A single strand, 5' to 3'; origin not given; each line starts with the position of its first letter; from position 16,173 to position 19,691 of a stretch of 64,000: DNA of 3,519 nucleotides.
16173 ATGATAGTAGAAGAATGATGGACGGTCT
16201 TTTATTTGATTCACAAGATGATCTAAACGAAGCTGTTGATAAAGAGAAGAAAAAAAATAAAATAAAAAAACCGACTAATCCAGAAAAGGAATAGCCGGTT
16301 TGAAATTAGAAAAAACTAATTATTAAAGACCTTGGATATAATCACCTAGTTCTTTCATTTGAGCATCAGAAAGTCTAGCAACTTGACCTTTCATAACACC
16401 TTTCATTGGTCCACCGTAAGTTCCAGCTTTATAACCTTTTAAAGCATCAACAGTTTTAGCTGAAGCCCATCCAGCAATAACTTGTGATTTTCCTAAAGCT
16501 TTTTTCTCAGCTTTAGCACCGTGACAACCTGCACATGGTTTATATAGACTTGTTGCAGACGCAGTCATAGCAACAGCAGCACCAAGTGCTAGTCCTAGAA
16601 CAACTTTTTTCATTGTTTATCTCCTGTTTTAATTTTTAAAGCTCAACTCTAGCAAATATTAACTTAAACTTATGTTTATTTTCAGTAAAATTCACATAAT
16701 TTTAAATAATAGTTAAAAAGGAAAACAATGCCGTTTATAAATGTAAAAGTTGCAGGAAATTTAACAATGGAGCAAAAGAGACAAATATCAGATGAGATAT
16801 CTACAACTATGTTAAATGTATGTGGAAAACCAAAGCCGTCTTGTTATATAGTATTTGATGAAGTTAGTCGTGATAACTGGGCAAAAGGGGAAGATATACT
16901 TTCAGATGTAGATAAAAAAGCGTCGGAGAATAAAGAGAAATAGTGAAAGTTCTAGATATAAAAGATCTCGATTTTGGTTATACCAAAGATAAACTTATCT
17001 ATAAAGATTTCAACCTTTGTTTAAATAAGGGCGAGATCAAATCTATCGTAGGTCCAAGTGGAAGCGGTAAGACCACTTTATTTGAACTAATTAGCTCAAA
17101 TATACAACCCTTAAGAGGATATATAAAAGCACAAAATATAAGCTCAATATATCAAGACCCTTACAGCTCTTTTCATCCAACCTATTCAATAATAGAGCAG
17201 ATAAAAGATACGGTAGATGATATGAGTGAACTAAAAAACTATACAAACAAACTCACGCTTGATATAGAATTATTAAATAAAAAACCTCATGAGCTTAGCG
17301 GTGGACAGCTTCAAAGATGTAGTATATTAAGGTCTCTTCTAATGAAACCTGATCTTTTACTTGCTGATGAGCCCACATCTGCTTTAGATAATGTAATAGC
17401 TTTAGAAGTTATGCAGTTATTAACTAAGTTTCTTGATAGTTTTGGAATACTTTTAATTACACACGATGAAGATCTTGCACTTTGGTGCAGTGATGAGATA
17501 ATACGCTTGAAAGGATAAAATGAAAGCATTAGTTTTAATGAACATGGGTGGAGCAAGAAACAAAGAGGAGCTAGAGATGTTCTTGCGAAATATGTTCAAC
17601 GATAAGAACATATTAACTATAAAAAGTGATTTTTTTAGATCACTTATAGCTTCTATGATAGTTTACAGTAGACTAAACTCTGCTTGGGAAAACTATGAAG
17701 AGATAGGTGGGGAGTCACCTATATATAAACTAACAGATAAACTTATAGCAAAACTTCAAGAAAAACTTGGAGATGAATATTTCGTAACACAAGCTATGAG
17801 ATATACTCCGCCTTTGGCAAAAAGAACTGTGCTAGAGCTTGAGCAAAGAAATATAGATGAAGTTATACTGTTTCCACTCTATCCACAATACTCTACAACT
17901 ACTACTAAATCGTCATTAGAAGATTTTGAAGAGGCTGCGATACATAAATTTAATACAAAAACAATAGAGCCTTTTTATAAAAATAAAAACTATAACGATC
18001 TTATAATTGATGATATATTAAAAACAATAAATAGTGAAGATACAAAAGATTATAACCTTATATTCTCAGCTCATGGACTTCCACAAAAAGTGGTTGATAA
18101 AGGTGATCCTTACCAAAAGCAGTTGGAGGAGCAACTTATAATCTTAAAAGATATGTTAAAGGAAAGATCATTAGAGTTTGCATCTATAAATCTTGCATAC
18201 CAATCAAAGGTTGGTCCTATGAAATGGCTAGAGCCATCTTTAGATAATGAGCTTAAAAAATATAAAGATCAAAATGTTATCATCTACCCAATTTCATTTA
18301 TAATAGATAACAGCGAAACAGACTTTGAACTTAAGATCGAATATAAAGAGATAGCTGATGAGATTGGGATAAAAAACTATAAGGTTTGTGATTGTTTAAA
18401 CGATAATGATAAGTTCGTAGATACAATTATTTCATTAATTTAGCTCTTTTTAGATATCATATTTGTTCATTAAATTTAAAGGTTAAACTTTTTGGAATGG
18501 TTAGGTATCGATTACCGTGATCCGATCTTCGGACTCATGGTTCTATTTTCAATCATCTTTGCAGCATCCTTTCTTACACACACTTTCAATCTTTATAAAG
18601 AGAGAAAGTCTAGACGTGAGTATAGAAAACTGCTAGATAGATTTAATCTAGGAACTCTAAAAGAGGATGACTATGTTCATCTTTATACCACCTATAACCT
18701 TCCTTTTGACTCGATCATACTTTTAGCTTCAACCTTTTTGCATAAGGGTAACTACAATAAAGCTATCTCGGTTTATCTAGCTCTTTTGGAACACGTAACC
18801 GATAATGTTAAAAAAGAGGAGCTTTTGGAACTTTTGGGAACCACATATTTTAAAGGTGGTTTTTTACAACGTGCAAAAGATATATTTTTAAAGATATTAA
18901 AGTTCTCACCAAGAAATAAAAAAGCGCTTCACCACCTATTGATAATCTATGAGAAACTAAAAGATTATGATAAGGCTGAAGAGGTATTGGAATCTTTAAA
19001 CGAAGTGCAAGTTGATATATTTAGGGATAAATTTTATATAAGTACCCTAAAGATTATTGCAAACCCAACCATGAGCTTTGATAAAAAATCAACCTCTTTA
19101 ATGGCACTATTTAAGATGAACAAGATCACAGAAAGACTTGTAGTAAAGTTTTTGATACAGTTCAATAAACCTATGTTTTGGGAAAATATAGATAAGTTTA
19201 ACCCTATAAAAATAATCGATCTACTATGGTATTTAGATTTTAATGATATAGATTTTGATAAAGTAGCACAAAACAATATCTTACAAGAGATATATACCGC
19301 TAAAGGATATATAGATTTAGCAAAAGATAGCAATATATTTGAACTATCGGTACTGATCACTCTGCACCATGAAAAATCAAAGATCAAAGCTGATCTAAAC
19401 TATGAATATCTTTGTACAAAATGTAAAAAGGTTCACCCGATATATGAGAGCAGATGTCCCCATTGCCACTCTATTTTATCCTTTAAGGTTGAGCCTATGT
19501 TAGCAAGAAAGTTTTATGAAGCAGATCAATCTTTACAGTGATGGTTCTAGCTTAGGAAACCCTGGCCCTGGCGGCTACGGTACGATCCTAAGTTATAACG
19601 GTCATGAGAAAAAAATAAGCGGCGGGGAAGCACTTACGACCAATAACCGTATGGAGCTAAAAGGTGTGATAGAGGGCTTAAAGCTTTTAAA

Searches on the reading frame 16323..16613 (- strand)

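Call 28: search_protein_families(library=pfam, proteins=[window:16323-16613:-], max_evalue=0.001)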
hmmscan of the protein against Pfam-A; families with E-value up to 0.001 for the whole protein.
window:16323-16613:- (96 aa): 2 families
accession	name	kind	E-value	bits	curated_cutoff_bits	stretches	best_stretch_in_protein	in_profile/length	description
PF00034.26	Cytochrom_C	-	9.1e-07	30.6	21.3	1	23-95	7-88/90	Cytochrome c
PF13442.11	Cytochrome_CBB3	-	0.00053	20.7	27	1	25-93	12-68/68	Cytochrome C oxidase, cbb3-type, subunit III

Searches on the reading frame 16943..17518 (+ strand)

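Call 28: search_protein_families(library=pfam, proteins=[window:16943-17518:+], max_evalue=0.001)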
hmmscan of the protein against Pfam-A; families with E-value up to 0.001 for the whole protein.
window:16943-17518:+ (191 aa): 4 families
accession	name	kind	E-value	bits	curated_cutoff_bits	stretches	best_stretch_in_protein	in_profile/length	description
PF00005.33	ABC_tran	-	9e-25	88.3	25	1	21-146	2-137/137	ABC transporter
PF13304.12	AAA_21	-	6.6e-05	23.5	27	0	35-51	4-20/304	AAA domain, putative AbiEii toxin, Type IV TA system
PF02463.25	SMC_N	-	9.7e-05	22.3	40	0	109-180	135-203/220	RecF/RecN/SMC N terminal domain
PF06414.18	Zeta_toxin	-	0.00017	21.5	22.3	1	35-95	21-73/199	Zeta toxin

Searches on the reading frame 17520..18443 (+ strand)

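Call 28: search_protein_families(library=pfam, proteins=[window:17520-18443:+], max_evalue=0.001)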
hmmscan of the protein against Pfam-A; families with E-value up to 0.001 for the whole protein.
window:17520-18443:+ (307 aa): 1 family
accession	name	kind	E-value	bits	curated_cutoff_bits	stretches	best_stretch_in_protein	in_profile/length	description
PF00762.24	Ferrochelatase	-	2.4e-92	309.8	27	1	2-307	2-313/317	Ferrochelatase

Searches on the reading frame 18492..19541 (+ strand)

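Call 28: search_protein_families(library=pfam, proteins=[window:18492-19541:+], max_evalue=0.001)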
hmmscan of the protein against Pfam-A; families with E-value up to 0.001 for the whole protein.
window:18492-19541:+ (349 aa): 10 families
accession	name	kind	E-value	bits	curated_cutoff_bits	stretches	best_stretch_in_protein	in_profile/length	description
PF13181.12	TPR_8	-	1.4e-08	34.7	25.7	0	145-168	3-26/34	Tetratricopeptide repeat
PF07719.23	TPR_2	-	3.8e-08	33.3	27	0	77-101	6-30/34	Tetratricopeptide repeat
PF13176.12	TPR_7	-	9.5e-08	32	27.9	0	75-104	2-31/36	Tetratricopeptide repeat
PF13428.12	TPR_14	-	2e-06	28.3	23.5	0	145-169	3-27/44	Tetratricopeptide repeat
PF14559.12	TPR_19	-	2.8e-06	28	25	1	125-173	7-55/68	Tetratricopeptide repeat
PF13424.12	TPR_12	-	4.1e-06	27.3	30.1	0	77-137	8-73/77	Tetratricopeptide repeat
PF12895.13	ANAPC3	-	4.6e-06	27.3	27.2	1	85-168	2-81/82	Anaphase-promoting complex, cyclosome, subunit 3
PF13431.12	TPR_17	-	5.7e-05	23.5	24.4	0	132-164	2-34/34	Tetratricopeptide repeat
PF13174.12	TPR_6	-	0.0002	22.3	26.3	0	152-169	9-26/33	Tetratricopeptide repeat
PF00515.34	TPR_1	-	0.0003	20.9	27.8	0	152-164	10-22/34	Tetratricopeptide repeat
